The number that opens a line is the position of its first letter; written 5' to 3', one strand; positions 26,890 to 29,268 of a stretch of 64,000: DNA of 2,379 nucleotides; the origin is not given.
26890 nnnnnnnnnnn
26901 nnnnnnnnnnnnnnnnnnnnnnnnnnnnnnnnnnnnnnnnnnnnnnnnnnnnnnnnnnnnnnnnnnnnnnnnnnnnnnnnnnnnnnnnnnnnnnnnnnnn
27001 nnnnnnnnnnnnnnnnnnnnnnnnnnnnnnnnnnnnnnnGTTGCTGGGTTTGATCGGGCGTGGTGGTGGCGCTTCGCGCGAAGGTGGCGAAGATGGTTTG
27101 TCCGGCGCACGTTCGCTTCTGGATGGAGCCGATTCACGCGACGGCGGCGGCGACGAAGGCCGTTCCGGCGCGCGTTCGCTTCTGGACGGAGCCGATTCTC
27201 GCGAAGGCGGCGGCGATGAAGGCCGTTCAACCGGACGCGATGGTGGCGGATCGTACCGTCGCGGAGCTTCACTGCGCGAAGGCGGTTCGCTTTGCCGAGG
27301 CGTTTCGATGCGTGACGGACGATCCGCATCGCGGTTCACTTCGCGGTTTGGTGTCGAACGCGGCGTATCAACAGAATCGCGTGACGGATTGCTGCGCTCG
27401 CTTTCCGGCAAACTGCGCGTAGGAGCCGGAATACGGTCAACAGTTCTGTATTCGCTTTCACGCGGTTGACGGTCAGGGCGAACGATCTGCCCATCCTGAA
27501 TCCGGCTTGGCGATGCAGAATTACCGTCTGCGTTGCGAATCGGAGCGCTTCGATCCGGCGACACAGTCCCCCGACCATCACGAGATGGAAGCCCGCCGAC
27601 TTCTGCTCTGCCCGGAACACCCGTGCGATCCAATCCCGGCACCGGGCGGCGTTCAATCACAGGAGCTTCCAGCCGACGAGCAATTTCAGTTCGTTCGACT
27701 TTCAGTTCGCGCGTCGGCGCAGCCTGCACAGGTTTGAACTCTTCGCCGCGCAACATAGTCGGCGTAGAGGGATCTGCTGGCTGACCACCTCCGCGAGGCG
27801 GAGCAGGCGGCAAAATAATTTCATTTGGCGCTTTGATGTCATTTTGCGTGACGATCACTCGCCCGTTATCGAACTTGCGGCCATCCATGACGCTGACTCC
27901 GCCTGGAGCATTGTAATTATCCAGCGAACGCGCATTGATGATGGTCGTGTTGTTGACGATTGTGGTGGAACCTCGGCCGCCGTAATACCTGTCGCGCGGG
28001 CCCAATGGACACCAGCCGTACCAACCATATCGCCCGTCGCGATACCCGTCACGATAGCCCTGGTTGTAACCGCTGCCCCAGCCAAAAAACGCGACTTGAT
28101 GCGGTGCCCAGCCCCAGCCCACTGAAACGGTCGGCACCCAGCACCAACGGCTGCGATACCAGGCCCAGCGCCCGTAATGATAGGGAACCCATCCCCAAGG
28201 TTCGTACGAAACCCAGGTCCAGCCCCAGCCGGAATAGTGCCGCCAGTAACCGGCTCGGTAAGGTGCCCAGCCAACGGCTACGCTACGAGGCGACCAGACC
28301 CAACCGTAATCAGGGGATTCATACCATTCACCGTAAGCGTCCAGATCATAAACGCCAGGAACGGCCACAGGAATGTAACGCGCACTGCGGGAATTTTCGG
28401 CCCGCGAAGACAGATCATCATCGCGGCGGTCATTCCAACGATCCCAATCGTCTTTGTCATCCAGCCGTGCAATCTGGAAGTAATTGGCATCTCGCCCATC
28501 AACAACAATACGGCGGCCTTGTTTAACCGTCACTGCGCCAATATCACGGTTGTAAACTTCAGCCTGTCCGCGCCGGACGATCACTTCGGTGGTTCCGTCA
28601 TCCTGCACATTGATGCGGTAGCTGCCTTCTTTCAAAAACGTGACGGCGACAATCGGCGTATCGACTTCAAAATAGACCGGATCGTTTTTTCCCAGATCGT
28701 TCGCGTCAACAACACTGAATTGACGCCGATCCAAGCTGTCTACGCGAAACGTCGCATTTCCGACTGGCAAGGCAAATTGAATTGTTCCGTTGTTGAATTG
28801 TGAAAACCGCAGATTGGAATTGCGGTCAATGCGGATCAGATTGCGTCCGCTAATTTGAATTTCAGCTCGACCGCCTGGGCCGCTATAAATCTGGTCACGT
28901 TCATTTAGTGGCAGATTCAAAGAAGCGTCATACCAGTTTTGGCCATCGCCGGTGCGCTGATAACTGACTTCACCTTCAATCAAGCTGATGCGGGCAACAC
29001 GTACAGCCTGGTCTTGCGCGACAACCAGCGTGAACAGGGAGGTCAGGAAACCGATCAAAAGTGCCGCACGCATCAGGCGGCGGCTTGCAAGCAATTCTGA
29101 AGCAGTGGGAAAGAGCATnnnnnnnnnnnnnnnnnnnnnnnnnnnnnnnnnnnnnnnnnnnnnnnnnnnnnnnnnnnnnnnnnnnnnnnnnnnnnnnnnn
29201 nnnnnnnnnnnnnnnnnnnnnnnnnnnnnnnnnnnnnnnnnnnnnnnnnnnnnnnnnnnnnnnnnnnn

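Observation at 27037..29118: FecR-like secreted protein with an extreme Trp/Tyr/Gly-rich core and a 63-bp tandemly repeated Pro/Ser tail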

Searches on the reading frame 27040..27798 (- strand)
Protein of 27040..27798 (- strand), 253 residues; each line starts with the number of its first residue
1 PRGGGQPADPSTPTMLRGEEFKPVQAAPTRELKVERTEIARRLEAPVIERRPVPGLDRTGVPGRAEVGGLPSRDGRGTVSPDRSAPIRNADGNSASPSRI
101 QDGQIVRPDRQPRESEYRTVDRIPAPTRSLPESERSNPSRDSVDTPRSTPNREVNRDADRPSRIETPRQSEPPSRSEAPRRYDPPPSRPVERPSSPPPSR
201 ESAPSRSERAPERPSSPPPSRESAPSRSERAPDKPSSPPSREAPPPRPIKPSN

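Call 52: search_protein_families(library=pfam, proteins=[window:27040-27798:-], max_evalue=10)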
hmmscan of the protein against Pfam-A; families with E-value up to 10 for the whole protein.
window:27040-27798:- (253 aa): 0 families
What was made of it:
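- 27040..27798 (-): Disordered Pro/Arg/Ser/Glu tail, aa 441-693. Net charge +10, pI about 11. No Pfam family (call 52).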

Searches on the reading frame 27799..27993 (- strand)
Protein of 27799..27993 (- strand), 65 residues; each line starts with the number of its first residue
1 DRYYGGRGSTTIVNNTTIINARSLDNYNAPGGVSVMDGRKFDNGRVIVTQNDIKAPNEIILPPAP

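Call 52: search_protein_families(library=pfam, proteins=[window:27799-27993:-], max_evalue=10)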
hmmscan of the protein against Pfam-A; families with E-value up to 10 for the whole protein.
window:27799-27993:- (65 aa): 0 families
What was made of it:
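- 27799..27993 (-): Conserved small alpha/beta extension, aa 376-440. N401, P405-G407 and F416 are conserved. No Pfam match (call 52).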

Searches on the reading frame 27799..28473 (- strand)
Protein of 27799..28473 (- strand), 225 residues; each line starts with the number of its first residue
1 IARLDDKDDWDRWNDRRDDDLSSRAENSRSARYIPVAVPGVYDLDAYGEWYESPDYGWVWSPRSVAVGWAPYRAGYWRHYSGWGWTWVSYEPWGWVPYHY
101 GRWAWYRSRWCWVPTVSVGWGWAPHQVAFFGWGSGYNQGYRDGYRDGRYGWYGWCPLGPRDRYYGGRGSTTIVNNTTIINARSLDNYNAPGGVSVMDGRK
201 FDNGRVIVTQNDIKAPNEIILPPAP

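Call 47: predict_structure(alignment_id=A4)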
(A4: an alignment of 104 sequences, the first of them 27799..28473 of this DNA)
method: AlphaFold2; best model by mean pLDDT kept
length: 225 residues; sequences in the alignment: 104
mean_pLDDT: 79.8   pTM: 0.74
mean pLDDT of the five models: 79.8, 78.8, 78.2, 77.6, 77.2
residues with pLDDT >= 90: 83; 70-90: 89; 50-70: 29; < 50: 24
segments of 3 or more residues with pLDDT < 50: 136-146, 165-170
pLDDT, mean of each block of 10 residues (from residue 1): 69 85 82 88 93 94 90 92 90 91 93 72 81 54 52 90 52 57 90 90 89 72 53
secondary structure, 60 per line:
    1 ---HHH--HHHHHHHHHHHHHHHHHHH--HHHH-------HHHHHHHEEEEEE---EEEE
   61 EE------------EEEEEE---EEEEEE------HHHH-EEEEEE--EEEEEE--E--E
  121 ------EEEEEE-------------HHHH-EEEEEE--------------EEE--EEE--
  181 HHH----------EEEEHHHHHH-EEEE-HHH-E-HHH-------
elements in order: H9-27 H30-33 H41-47 E48-53 E57-62 E75-80 E84-89 H96-99 E101-106 E109-114 E127-132 H146-149 E151-156 E171-173 E176-178 E194-197 H198-203 E205-208

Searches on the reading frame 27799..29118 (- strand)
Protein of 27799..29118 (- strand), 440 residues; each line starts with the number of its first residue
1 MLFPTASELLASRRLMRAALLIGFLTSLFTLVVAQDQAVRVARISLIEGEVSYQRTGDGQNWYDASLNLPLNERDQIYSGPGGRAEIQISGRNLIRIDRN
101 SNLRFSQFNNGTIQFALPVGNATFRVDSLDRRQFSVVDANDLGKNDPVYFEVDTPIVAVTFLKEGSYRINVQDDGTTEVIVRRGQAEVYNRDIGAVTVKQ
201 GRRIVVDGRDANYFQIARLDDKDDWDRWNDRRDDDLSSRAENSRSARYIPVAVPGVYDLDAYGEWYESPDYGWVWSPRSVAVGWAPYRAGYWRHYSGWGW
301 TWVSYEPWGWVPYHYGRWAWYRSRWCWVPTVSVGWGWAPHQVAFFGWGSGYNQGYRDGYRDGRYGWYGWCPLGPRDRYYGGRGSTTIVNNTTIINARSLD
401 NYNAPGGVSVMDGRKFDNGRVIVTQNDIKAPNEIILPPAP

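Call 10: find_homologous_proteins(query=window:27799-29118:-, max_evalue=0.00001)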
Query seq(440 aa) (440 aa): 3850 proteins with E <= 0.00001 among 8000 candidates; the best 120 are listed.
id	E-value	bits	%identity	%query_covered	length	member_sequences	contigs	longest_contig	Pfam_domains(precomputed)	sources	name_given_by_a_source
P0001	0.0e+0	1020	99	100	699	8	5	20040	PF04773.19,PF20245.4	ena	-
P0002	6.6e-271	917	88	100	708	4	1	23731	PF04773.19,PF20245.4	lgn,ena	-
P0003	2.7e-270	915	86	100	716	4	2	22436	PF04773.19,PF20245.4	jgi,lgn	jgi:hypothetical protein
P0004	3.4e-270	915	86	100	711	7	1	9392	PF04773.19,PF20245.4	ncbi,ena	-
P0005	1.3e-266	903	85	100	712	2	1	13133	PF04773.19,PF20245.4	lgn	-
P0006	1.2e-265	900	87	100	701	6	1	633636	PF04773.19,PF20245.4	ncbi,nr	ncbi:MAG: FecR domain-containing protein [Acidobacteria bacterium]|nr:FecR domain-containing protein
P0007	4.9e-265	898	85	100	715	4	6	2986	PF04773.19,PF20245.4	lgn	-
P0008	1.6e-264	896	83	100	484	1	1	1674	PF04773.19,PF20245.4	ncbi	ncbi:MAG: DUF6600 domain-containing protein, partial [Blastocatellia bacterium]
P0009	7.7e-262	887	85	100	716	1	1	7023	PF04773.19,PF20245.4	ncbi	ncbi:MAG: DUF6600 domain-containing protein [Blastocatellia bacterium]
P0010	1.7e-258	876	84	100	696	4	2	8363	PF04773.19,PF20245.4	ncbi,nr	ncbi:MAG: FecR domain-containing protein [Acidobacteria bacterium]|nr:FecR domain-containing protein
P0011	3.8e-256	869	83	100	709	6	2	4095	PF04773.19,PF20245.4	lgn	-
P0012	5.4e-245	832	77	100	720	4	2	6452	PF04773.19,PF20245.4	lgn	-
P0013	1.8e-236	804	75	100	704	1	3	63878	PF04773.19,PF20245.4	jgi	jgi:hypothetical protein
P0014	2.3e-236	803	75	100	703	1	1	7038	PF04773.19,PF20245.4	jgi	-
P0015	6.6e-233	792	76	100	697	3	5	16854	PF04773.19,PF20245.4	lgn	-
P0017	3.1e-230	783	73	100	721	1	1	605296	PF04773.19,PF20245.4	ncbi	-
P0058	1.1e-176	606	64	89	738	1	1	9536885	PF20245.4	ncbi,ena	-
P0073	1.8e-167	576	58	98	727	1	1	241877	PF04773.19,PF20245.4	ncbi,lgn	-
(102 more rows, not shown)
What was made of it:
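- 27037..29118 (-): Complete CDS, 693 aa, for an exported FecR-like/DUF6600 protein. Monocistronic. At least 3,850 homologues with the same architecture (call 10).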

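Call 14: find_encoding_contigs(protein=P0006, flank=10000, max_places=2)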
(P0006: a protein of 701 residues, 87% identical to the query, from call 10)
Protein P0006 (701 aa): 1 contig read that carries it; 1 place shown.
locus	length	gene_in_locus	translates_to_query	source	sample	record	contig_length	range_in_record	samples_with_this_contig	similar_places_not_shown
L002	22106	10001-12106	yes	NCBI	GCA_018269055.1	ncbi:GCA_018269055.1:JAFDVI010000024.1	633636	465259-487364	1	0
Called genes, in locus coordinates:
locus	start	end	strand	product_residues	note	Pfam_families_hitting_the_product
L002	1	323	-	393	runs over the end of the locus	PF13493:DUF4118, PF00512:HisKA, PF02518:HATPase_c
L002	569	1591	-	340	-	PF02547:Queuosine_synth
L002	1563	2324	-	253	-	PF00106:adh_short, PF08659:KR, PF13561:adh_short_C2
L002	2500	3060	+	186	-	PF12844:HTH_19, PF13443:HTH_26, PF13560:HTH_31, PF01381:HTH_3, PF07883:Cupin_2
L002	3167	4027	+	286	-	PF06764:DUF1223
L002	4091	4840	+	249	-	PF09335:VTT_dom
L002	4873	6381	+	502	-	PF07992:Pyr_redox_2, PF13738:Pyr_redox_3 (weak), PF00070:Pyr_redox, PF02852:Pyr_redox_dim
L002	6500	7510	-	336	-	PF01408:GFO_IDH_MocA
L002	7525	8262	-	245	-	PF01182:Glucosamine_iso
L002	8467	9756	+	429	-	PF01773:Nucleos_tra2_N, PF07670:Gate, PF07662:Nucleos_tra2_C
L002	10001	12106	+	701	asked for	PF04773:FecR (faint), PF20245:DUF6600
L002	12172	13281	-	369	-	PF01820:Dala_Dala_lig_N, PF02786:CPSase_L_D2, PF02222:ATP-grasp, PF07478:Dala_Dala_lig_C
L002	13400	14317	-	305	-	PF00491:Arginase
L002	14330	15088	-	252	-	PF01135:PCMT (weak), PF01209:Ubie_methyltran, PF13489:Methyltransf_23, PF02353:CMAS (weak), PF13847:Methyltransf_31, PF08241:Methyltransf_11, PF08242:Methyltransf_12, PF13649:Methyltransf_25, +1 more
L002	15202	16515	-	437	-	PF01336:tRNA_anti-codon, PF00152:tRNA-synt_2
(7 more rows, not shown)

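Call 15: find_encoding_contigs(protein=P0058, flank=8000, max_places=2)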
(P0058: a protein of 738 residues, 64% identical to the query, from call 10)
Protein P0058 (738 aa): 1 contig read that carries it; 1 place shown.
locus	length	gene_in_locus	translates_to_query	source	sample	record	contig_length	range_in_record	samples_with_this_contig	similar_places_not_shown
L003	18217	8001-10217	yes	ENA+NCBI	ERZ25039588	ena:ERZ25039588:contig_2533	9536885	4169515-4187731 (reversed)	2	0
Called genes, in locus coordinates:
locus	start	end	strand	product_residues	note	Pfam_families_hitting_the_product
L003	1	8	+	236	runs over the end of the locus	PF08308:PEGA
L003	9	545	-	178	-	PF12773:DZR (faint), PF13240:Zn_Ribbon_1, PF13248:Zn_ribbon_3 (weak), PF24463:DUF7577 (faint)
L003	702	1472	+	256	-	PF00106:adh_short, PF08659:KR, PF23441:SDR, PF13561:adh_short_C2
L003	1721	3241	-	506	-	PF13231:PMT_2 (weak)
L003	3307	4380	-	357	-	PF13519:VWA_2, PF00092:VWA (weak)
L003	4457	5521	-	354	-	PF05762:VWA_CoxE (faint), PF00092:VWA, PF13519:VWA_2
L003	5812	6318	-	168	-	PF07963:N_methyl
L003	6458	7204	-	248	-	PF13398:Peptidase_M50B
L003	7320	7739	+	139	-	PF13622:4HBT_3 (weak), PF03061:4HBT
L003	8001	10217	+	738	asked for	PF20245:DUF6600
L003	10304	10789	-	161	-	-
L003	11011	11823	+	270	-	PF13612:DDE_Tnp_1_3, PF01609:DDE_Tnp_1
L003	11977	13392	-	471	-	PF02667:SCFA_trans, PF03606:DcuC (weak)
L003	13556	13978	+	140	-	-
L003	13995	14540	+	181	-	PF20420:DUF6702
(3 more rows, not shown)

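Call 16: find_encoding_contigs(protein=P0017, flank=8000, max_places=2)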
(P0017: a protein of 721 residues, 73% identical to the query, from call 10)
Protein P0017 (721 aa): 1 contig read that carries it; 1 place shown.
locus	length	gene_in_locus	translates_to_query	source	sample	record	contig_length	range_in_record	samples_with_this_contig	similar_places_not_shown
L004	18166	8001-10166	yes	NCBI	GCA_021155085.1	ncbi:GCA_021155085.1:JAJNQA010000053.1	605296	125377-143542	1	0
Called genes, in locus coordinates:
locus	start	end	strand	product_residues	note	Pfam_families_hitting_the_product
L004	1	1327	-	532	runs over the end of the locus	PF13231:PMT_2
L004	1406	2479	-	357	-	PF00092:VWA (weak), PF13519:VWA_2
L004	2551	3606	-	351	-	PF05762:VWA_CoxE (weak), PF00092:VWA, PF13519:VWA_2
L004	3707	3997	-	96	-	-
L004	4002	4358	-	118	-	PF13828:DUF4190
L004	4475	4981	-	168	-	PF07963:N_methyl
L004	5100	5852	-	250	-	PF13398:Peptidase_M50B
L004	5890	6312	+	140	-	PF13622:4HBT_3 (weak), PF03061:4HBT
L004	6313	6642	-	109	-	PF19051:GFO_IDH_MocA_C2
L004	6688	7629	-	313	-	PF01408:GFO_IDH_MocA, PF19051:GFO_IDH_MocA_C2, PF22725:GFO_IDH_MocA_C3 (weak)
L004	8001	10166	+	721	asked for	PF04773:FecR (weak), PF20245:DUF6600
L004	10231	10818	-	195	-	PF07638:Sigma70_ECF, PF08281:Sigma70_r4_2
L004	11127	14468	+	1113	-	PF00069:Pkinase, PF07714:PK_Tyr_Ser-Thr, PF24814:WD40_Prp19, PF25173:Beta-prop_WDR3_1st, PF25174:Beta-prop_THOC3, PF25175:Beta-prop_WDR5, PF24807:WD40_CDC20-Fz, PF24817:WD40_WDHD1_1st, +116 more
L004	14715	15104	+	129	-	PF00856:SET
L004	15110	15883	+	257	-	PF01234:NNMT_PNMT_TEMT, PF13489:Methyltransf_23 (weak)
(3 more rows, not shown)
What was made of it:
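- One orthologue locus has a convergent ECF sigma gene (call 16).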

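Call 17: find_encoding_contigs(protein=P0073, flank=8000, max_places=2)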
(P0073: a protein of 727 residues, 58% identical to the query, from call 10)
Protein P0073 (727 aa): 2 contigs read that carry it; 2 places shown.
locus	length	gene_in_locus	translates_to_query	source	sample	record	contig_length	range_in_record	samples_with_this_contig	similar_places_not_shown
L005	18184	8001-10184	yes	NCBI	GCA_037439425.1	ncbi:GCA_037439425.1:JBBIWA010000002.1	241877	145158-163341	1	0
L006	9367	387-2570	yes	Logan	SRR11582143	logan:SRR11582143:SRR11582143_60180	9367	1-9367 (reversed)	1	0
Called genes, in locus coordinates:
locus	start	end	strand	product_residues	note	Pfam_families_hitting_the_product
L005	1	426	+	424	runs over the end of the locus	PF00675:Peptidase_M16, PF05193:Peptidase_M16_C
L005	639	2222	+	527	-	-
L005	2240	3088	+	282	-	PF00005:ABC_tran, PF13304:AAA_21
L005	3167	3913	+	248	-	-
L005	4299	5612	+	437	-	PF07498:Rho_N, PF07497:Rho_RNA_bind, PF00006:ATP-synt_ab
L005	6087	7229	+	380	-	PF18845:baeRF_family3, PF18848:baeRF_family6, PF18849:baeRF_family7, PF18851:baeRF_family8, PF18855:baeRF_family11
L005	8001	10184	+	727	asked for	PF04773:FecR, PF20245:DUF6600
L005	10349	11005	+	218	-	PF05239:PRC (faint)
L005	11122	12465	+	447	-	PF13439:Glyco_transf_4, PF13579:Glyco_trans_4_4, PF00534:Glycos_transf_1, PF13692:Glyco_trans_1_4, PF13524:Glyco_trans_1_2 (weak)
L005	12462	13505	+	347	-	PF01073:3Beta_HSD, PF01370:Epimerase, PF02719:Polysacc_synt_2, PF04321:RmlD_sub_bind, PF05368:NmrA, PF16363:GDP_Man_Dehyd, PF07993:NAD_binding_4, PF13460:NAD_binding_10, +1 more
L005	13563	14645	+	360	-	PF00953:Glycos_transf_4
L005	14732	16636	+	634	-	PF13727:CoA_binding_3, PF00106:adh_short (weak), PF01073:3Beta_HSD (weak), PF01370:Epimerase, PF02719:Polysacc_synt_2, PF04321:RmlD_sub_bind, PF08659:KR, PF16363:GDP_Man_Dehyd, +2 more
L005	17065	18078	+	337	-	PF00106:adh_short (weak), PF01073:3Beta_HSD, PF01370:Epimerase, PF02719:Polysacc_synt_2, PF04321:RmlD_sub_bind, PF05368:NmrA, PF16363:GDP_Man_Dehyd, PF13460:NAD_binding_10, +1 more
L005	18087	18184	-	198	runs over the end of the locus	-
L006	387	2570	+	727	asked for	PF04773:FecR, PF20245:DUF6600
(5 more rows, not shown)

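Call 23: find_encoding_contigs(protein=P0001, flank=10000, max_places=4)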
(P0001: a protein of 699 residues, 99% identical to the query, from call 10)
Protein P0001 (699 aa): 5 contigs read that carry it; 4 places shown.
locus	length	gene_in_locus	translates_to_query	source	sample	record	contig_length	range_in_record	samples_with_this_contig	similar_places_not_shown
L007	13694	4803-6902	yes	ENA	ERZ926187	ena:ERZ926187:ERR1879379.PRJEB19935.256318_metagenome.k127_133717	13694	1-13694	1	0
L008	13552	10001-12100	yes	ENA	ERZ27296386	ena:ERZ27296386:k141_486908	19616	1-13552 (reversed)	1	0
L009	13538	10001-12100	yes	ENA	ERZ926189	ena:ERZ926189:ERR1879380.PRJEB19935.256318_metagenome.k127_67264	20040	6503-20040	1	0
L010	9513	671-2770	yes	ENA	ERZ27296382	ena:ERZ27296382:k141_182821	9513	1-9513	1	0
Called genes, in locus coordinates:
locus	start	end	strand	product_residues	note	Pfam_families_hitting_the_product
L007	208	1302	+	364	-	PF21320:WHD_Rv2258c, PF05175:MTS, PF13489:Methyltransf_23, PF02390:Methyltransf_4, PF13847:Methyltransf_31, PF08241:Methyltransf_11, PF08242:Methyltransf_12, PF13649:Methyltransf_25, +1 more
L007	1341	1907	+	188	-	-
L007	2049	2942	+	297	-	PF00561:Abhydrolase_1, PF12146:Hydrolase_4, PF12697:Abhydrolase_6, PF03096:Ndr (faint)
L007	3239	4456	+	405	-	PF23621:BP74_N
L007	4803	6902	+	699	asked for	PF04773:FecR (weak), PF20245:DUF6600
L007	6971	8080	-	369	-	PF01820:Dala_Dala_lig_N, PF02786:CPSase_L_D2, PF02222:ATP-grasp, PF07478:Dala_Dala_lig_C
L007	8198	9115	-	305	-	PF00491:Arginase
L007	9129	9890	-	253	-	PF01135:PCMT (weak), PF13489:Methyltransf_23, PF01209:Ubie_methyltran, PF02353:CMAS (weak), PF13847:Methyltransf_31, PF08241:Methyltransf_11, PF08242:Methyltransf_12, PF13649:Methyltransf_25, +1 more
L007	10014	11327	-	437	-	PF01336:tRNA_anti-codon, PF00152:tRNA-synt_2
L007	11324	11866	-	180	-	PF01885:PTS_2-RNA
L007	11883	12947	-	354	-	PF01636:APH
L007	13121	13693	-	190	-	?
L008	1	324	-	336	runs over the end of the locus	PF01408:GFO_IDH_MocA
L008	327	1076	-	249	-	PF01182:Glucosamine_iso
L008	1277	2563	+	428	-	PF01773:Nucleos_tra2_N, PF07670:Gate, PF07662:Nucleos_tra2_C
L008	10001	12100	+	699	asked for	PF04773:FecR (weak), PF20245:DUF6600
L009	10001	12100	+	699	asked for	PF04773:FecR (weak), PF20245:DUF6600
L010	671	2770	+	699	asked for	PF04773:FecR (weak), PF20245:DUF6600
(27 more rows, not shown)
